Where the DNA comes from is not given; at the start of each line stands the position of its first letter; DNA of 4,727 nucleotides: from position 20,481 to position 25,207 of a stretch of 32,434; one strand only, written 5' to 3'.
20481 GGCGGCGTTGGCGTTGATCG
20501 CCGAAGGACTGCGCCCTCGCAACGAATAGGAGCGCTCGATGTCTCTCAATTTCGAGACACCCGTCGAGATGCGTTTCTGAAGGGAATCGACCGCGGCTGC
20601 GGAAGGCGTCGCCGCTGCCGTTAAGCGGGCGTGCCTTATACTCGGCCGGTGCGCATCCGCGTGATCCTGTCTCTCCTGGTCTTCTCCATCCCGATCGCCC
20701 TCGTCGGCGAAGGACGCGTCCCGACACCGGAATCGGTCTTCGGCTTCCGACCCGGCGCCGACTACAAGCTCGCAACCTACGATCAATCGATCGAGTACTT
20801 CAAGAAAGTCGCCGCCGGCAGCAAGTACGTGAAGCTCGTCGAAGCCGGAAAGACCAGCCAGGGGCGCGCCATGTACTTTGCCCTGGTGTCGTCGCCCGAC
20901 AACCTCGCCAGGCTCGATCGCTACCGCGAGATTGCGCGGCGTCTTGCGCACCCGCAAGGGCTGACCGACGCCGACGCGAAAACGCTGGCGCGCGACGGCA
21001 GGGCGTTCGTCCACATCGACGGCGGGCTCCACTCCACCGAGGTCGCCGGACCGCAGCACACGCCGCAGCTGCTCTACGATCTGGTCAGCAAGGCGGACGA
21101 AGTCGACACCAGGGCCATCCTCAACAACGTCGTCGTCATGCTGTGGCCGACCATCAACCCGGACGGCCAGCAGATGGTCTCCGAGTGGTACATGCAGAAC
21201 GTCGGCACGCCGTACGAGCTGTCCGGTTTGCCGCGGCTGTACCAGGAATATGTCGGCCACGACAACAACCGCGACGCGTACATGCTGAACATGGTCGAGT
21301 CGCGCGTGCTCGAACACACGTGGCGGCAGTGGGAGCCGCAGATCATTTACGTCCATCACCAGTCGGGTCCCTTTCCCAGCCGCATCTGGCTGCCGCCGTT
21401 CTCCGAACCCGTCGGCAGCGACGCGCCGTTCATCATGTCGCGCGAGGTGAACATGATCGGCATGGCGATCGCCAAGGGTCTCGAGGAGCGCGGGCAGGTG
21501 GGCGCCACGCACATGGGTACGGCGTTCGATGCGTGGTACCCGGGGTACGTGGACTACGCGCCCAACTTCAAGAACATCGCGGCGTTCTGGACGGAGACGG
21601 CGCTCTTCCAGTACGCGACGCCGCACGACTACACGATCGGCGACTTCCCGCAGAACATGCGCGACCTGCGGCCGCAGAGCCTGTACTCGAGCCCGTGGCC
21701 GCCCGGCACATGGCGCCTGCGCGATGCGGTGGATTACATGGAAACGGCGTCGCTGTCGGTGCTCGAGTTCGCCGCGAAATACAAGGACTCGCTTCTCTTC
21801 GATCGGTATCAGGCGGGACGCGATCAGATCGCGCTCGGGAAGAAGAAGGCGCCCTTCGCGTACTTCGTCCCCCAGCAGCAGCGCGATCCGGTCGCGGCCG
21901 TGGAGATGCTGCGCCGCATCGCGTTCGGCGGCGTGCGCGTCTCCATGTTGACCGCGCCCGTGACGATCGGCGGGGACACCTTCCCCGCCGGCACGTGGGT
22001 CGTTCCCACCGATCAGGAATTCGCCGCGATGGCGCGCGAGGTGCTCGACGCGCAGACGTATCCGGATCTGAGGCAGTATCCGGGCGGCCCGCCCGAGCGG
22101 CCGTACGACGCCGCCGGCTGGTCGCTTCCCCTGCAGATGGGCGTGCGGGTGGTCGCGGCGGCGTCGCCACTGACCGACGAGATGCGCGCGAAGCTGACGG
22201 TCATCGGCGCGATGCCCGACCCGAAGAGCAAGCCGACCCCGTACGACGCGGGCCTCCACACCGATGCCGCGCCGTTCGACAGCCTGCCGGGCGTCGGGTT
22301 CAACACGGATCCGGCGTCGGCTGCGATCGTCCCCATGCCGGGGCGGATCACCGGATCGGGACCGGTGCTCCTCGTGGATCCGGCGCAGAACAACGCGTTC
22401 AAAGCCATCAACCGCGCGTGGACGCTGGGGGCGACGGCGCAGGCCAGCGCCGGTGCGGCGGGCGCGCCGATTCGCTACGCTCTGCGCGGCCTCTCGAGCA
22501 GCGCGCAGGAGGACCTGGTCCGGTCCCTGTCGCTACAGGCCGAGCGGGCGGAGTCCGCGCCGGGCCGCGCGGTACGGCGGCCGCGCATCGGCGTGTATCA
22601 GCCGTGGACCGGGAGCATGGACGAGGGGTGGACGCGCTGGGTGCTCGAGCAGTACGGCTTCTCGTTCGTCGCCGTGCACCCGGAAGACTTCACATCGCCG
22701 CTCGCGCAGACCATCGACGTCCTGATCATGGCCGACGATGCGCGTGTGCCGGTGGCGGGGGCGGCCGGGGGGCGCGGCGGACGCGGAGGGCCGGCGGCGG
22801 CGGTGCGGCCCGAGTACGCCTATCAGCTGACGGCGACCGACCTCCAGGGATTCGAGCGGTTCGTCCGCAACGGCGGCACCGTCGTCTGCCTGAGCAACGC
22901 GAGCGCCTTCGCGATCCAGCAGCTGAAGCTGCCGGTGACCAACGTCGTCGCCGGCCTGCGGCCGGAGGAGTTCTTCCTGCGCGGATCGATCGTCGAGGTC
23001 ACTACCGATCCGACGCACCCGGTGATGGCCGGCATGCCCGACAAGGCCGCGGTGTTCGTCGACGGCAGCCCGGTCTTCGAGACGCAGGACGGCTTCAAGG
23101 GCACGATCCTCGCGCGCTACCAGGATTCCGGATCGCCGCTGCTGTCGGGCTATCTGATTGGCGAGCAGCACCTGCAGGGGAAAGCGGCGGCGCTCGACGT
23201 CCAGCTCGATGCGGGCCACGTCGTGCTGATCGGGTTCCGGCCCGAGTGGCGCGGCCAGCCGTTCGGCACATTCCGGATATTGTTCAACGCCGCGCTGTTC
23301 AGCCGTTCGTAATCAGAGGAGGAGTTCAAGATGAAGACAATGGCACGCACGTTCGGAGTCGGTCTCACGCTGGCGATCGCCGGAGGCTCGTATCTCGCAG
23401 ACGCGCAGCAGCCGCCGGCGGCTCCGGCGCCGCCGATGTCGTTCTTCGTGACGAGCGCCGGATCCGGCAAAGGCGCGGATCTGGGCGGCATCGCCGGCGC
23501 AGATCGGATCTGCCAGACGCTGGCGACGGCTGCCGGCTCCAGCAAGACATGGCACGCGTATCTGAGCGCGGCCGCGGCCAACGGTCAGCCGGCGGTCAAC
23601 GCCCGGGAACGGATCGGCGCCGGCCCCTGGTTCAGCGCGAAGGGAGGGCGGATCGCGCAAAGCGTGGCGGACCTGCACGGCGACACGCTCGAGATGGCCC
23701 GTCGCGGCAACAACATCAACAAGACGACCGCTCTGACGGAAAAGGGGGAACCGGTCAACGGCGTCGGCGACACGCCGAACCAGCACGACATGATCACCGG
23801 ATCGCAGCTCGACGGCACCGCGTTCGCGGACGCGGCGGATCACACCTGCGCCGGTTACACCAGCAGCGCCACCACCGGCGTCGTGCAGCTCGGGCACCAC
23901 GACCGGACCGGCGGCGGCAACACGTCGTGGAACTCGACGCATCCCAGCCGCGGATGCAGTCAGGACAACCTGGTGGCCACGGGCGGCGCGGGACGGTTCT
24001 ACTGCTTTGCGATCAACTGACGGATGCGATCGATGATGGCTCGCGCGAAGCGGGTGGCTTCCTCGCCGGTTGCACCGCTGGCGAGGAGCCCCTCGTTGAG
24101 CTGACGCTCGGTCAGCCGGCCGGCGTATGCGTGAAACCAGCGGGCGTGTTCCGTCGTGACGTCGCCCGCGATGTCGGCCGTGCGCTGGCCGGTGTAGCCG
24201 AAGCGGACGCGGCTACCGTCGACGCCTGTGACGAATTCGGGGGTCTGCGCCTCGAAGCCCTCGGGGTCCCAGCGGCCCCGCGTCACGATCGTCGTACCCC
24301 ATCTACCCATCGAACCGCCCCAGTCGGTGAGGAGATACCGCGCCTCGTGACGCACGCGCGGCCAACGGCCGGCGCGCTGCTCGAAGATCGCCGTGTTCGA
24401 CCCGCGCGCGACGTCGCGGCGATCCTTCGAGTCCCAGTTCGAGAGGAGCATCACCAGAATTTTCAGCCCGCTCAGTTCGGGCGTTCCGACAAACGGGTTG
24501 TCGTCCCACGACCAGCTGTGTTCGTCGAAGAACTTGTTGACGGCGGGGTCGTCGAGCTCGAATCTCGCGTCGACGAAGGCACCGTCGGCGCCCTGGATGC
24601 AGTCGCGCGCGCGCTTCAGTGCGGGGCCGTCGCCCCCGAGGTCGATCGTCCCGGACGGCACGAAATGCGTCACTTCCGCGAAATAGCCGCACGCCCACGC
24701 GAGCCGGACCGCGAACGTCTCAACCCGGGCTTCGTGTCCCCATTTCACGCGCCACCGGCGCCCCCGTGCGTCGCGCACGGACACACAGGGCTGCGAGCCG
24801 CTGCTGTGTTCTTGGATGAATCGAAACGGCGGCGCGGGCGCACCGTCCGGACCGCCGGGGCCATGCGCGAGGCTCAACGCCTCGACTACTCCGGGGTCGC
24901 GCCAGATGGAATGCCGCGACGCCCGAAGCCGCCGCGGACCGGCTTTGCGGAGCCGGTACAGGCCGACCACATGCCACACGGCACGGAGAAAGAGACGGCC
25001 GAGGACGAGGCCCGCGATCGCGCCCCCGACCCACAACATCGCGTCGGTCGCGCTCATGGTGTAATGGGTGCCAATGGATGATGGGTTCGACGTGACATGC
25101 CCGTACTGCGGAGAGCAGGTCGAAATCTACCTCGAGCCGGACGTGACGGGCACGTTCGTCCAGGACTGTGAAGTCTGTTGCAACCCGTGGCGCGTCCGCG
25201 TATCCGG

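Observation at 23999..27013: Two divergent paralogues of an uncharacterised membrane-anchored protein-kinase-like family, with opposite predicted topology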

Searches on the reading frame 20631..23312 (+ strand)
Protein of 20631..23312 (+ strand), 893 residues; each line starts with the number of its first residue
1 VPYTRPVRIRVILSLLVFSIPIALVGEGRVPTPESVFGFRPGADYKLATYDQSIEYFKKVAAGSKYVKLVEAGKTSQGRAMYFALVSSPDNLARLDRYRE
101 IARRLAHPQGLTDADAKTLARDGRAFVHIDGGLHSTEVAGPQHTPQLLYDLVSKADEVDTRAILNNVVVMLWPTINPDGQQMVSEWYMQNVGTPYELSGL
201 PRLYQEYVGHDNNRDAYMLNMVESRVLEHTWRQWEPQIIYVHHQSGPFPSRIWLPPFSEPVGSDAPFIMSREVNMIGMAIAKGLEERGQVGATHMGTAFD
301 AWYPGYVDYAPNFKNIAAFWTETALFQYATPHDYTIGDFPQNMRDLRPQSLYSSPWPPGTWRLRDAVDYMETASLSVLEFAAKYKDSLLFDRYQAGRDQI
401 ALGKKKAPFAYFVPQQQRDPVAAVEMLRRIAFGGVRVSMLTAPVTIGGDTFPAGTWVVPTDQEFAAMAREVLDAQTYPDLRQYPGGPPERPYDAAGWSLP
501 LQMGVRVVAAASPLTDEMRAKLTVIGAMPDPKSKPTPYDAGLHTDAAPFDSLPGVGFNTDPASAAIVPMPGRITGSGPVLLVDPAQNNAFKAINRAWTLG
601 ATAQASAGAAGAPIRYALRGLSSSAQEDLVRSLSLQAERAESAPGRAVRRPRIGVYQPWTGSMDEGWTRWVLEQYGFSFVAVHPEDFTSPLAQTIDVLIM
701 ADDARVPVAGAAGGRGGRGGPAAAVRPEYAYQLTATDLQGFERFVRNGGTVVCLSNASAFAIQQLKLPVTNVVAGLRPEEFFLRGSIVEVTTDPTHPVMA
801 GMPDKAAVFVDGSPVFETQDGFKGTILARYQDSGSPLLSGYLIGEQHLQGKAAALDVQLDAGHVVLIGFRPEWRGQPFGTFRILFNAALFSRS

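Call 79: search_protein_families(library=pfam, proteins=[window:20631-23312:+], max_evalue=0.0001)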
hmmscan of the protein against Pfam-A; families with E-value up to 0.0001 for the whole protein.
window:20631-23312:+ (893 aa): 1 family
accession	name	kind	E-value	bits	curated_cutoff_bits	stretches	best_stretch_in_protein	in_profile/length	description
PF00246.29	Peptidase_M14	-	8.5e-16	58.8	21.6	1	57-214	5-131/286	Zinc carboxypeptidase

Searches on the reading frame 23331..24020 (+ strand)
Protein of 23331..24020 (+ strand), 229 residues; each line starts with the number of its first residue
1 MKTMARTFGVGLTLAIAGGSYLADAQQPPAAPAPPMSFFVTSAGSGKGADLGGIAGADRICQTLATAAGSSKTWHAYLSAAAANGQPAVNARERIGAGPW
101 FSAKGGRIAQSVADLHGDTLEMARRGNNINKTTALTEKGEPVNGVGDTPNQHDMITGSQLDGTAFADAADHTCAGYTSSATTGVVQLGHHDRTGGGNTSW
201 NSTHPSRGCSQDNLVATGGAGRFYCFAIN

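Call 3: search_protein_families(library=pfam, proteins=[window:23331-24020:+], max_evalue=1)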
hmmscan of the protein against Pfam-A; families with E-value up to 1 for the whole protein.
window:23331-24020:+ (229 aa): 2 families
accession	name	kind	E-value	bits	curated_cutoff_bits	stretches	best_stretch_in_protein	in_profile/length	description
PF07588.17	DUF1554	-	0.0022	18.2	27.5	1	49-83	6-41/136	Protein of unknown function (DUF1554)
PF06482.17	Endostatin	-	0.022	14.8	29.4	1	49-90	12-53/170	Collagenase NC10 and Endostatin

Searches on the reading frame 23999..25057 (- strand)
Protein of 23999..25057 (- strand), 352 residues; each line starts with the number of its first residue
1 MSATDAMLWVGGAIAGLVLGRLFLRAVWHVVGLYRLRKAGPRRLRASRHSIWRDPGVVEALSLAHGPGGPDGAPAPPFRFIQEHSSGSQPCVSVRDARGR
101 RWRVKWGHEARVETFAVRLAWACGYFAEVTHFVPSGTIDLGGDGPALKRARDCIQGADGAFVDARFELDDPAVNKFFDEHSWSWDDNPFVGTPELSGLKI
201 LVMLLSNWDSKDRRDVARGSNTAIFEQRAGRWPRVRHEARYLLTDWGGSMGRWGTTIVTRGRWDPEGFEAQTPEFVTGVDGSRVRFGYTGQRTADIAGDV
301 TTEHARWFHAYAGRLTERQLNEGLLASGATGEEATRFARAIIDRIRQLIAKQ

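Call 3: search_protein_families(library=pfam, proteins=[window:23999-25057:-], max_evalue=1)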
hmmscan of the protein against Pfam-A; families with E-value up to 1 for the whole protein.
window:23999-25057:- (352 aa): 1 family
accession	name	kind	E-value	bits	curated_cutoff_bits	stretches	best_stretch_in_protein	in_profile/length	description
PF23494.1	bPH_10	-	0.11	12.3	27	1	4-58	9-63/151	YqeB-like bacterial PH domain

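Call 5: search_protein_families(library=ncbifam, proteins=[window:23999-25057:-], max_evalue=1)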
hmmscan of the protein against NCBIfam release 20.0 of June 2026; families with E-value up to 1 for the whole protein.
window:23999-25057:- (352 aa): 0 families

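Call 7: search_solved_structures(query=window:23999-25057:-, max_evalue=10)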
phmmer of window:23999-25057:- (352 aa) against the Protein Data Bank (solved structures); distinct sequences matched with E-value up to 10: 5.
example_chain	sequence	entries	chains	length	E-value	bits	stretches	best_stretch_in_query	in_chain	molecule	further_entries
4hxt_A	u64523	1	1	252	0.027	16.3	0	191-219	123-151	De Novo Protein OR329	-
2bzt_A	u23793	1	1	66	0.075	14.8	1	160-208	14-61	PROTEIN ISCX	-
1uj8_A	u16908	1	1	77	0.09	14.6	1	160-208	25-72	Hypothetical protein yfhJ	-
7mxz_AAA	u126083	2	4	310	1.8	10.3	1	297-340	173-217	Geranylgeranyl pyrophosphate synthase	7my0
7my1_AAA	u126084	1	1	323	1.9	10.3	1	297-340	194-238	Geranylgeranyl pyrophosphate synthase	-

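Call 9: find_homologous_proteins(query=window:23999-25057:-, max_evalue=0.001)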
Query window:23999-25057:- (352 aa): 2362 proteins with E <= 0.001 among 8000 candidates; the best 120 are listed.
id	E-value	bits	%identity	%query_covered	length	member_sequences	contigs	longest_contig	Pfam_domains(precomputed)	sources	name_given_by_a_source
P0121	5.4e-240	813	100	100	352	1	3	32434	-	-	-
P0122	7.9e-183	625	77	99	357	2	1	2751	-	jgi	jgi:hypothetical protein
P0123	4.6e-177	606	76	99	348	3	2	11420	-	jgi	jgi:hypothetical protein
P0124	3.6e-173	594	73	99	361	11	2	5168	-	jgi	jgi:hypothetical protein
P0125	1.9e-172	591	73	99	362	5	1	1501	-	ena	-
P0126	2.5e-172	591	72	99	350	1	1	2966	-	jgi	jgi:hypothetical protein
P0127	2.8e-170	584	73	99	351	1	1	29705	-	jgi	jgi:hypothetical protein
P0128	4.3e-170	583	72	99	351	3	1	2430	-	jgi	jgi:hypothetical protein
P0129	5.7e-168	576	70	99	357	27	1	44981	-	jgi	jgi:hypothetical protein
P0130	3.6e-167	574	70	99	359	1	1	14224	-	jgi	jgi:hypothetical protein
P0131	4.7e-167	573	71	100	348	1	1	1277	-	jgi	jgi:hypothetical protein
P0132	5.8e-167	573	70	99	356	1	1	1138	-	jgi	jgi:hypothetical protein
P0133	5.7e-166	570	70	99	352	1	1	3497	-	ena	-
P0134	1.9e-165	568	71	99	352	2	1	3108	-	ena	-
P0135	1.6e-164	565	71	99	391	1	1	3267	-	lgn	-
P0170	7.1e-151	520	68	98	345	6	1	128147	-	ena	-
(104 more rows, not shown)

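Call 23: find_encoding_contigs(protein=P0170, flank=6000, max_places=3)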
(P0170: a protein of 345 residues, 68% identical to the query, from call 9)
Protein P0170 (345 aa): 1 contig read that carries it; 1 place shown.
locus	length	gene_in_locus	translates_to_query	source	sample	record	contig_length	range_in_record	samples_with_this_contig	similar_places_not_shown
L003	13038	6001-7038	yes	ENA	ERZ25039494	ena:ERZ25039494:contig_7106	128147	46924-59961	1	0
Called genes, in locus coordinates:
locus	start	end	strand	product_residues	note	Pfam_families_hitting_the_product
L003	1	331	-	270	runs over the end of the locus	-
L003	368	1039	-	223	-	-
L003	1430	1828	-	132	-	-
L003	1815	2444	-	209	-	PF04542:Sigma70_r2, PF08281:Sigma70_r4_2, PF04545:Sigma70_r4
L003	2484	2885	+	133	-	-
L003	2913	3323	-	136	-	-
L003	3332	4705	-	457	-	-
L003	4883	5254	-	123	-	-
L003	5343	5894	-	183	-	PF04542:Sigma70_r2, PF08281:Sigma70_r4_2, PF04545:Sigma70_r4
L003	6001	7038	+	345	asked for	-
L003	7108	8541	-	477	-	PF00149:Metallophos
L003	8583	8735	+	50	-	-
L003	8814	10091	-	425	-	PF00375:SDF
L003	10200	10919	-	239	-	PF01182:Glucosamine_iso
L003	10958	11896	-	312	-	PF00480:ROK (faint), PF01869:BcrAD_BadFG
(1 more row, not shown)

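Call 26: predict_structure(alignment_id=A2)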
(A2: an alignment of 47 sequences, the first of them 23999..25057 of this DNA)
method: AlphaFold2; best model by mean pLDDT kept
length: 352 residues; sequences in the alignment: 47
mean_pLDDT: 82.7   pTM: 0.80
mean pLDDT of the five models: 82.7, 81.7, 81.5, 81.2, 81.2
residues with pLDDT >= 90: 171; 70-90: 103; 50-70: 64; < 50: 14
segments of 3 or more residues with pLDDT < 50: 179-181, 254-258
pLDDT, mean of each block of 10 residues (from residue 1): 92 96 94 67 68 91 91 94 86 95 88 90 91 95 84 88 91 58 70 90 76 50 60 72 67 53 82 89 80 69 96 96 95 95 94 72
secondary structure, 60 per line:
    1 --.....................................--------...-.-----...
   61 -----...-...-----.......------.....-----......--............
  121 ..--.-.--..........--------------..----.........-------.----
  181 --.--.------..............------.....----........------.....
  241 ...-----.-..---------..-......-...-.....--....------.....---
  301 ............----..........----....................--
elements in order: H3-39 E48-50 E78-84 E91-95 E101-106 H109-122 E130-139 E160-168 H193-205 H213-217 E222-229 E236-243 H265-270 E276-280 E283-286 H293-297 H302-312 H317-326 H331-350

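Call 29: fold_search(model_id=the predicted structure, library=pdb)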
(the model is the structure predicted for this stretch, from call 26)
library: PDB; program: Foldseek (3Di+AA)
matches with E <= 10: 675; with E <= 0.001: 0
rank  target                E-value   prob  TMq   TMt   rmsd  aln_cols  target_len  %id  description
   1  1cja_A                2.6e-03  0.99  0.37  0.39   8.7       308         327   12  ACTIN-FRAGMIN KINASE, CATALYTIC DOMAIN FROM PHYSARUM POLYCEPHALUM (released 1999-06-18)
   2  4kqb_B                6.0e-03  0.87  0.35  0.32   8.6       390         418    9  crystal structure of the Golgi casein kinase with Mn/ADP bound (released 2013-06-26)
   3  4kqa_D                6.0e-03  0.66  0.26  0.23  12.8       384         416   10  Crystal structure of the golgi casein kinase (released 2013-06-26)
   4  4kqb_A                9.5e-03  0.80  0.33  0.29   9.0       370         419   10  crystal structure of the Golgi casein kinase with Mn/ADP bound (released 2013-06-26)
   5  4kqa_B                2.0e-02  0.72  0.33  0.28   9.8       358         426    9  Crystal structure of the golgi casein kinase (released 2013-06-26)
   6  4kqa_A                2.1e-02  0.54  0.28  0.24  12.1       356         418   10  Crystal structure of the golgi casein kinase (released 2013-06-26)
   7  4gyg                  2.3e-02  0.57  0.26  0.27  10.7       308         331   14  Crystal structure of the Rio2 kinase from Chaetomium thermophilum (released 2012-10-17)
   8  4gyi                  2.5e-02  0.51  0.25  0.26  13.1       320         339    9  Crystal structure of the Rio2 kinase-ADP/Mg2+-phosphoaspartate complex from Chaetomium thermophilum (released 2012-10-17)
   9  5yh3_C                3.9e-02  0.54  0.32  0.30   9.9       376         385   10  The structure of hFam20C and hFam20A complex (released 2018-04-25)
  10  6hwl_A                3.9e-02  0.08  0.13  0.11  22.1       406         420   11  Glucosamine kinase in complex with glucosamine, ADP and inorganic phosphate (released 2019-05-01)
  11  5yh0_E                4.1e-02  0.60  0.34  0.32   8.3       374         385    9  The structure of DrFam20C1 (released 2018-04-11)
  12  1zyl                  4.1e-02  0.13  0.16  0.17  19.6       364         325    8  Crystal Structure of Hypothetical Protein YihE from Escherichia coli (released 2006-09-19)
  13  4q5j_A                5.7e-02  0.12  0.19  0.21  14.1       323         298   11  Crystal structure of SeMet derivative BRI1 in complex with BKI1 (released 2014-10-29)
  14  6fai_l                6.4e-02  0.57  0.21  0.25   7.2       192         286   10  Structure of a eukaryotic cytoplasmic pre-40S ribosomal subunit (released 2018-02-28)
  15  6bcx_A                6.4e-02  0.20  0.25  0.06  11.5       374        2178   11  mTORC1 structure refined to 3.0 angstroms (released 2017-12-20)
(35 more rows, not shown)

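Call 57: find_related_loci(query=A2, collection=metagenome_contigs, flank=8000)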
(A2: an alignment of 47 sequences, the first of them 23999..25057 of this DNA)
Query A2 (352 aa) in metagenome_contigs; peptide patterns used: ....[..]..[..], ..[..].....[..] (x = any residue, [..] = any of these).
600 stretches matched a pattern (row limit reached: there are more); 533 encode a relative of the query (tblastn E <= 1e-3); the best 80 are kept; 80 distinct loci.
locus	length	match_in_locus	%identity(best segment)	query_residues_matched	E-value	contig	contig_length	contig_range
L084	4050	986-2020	73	1-348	9e-178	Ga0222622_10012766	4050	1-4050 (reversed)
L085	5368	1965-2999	71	1-348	2e-171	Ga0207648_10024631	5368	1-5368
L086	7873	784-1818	71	1-348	2e-168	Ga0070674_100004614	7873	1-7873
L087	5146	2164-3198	70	1-348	2e-166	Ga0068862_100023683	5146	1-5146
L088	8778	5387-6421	69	1-348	3e-161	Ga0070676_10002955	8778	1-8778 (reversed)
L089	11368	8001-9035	69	1-348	2e-161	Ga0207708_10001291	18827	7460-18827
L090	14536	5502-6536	68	1-348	1e-160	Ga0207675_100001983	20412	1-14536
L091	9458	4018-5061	70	1-351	2e-160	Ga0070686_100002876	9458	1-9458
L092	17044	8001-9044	69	1-351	2e-156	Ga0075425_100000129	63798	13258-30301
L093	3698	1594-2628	66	3-348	5e-156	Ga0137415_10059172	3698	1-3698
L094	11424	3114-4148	66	3-348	7e-150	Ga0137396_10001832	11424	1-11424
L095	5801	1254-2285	64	1-349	4e-149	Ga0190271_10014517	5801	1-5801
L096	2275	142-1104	69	22-348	2e-158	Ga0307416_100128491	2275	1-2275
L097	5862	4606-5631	66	1-348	8e-149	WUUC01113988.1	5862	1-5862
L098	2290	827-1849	67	5-348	1e-157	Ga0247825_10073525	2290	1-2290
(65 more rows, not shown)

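Call 71: search_protein_families(library=padloc, proteins=[window:23999-25057:-], max_evalue=0.1)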
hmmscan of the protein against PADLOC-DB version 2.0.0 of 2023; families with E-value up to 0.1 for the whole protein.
window:23999-25057:- (352 aa): 0 families

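Call 72: search_protein_families(library=phrogs, proteins=[window:23999-25057:-], max_evalue=0.1)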
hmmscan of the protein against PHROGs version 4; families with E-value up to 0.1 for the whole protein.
window:23999-25057:- (352 aa): 0 families
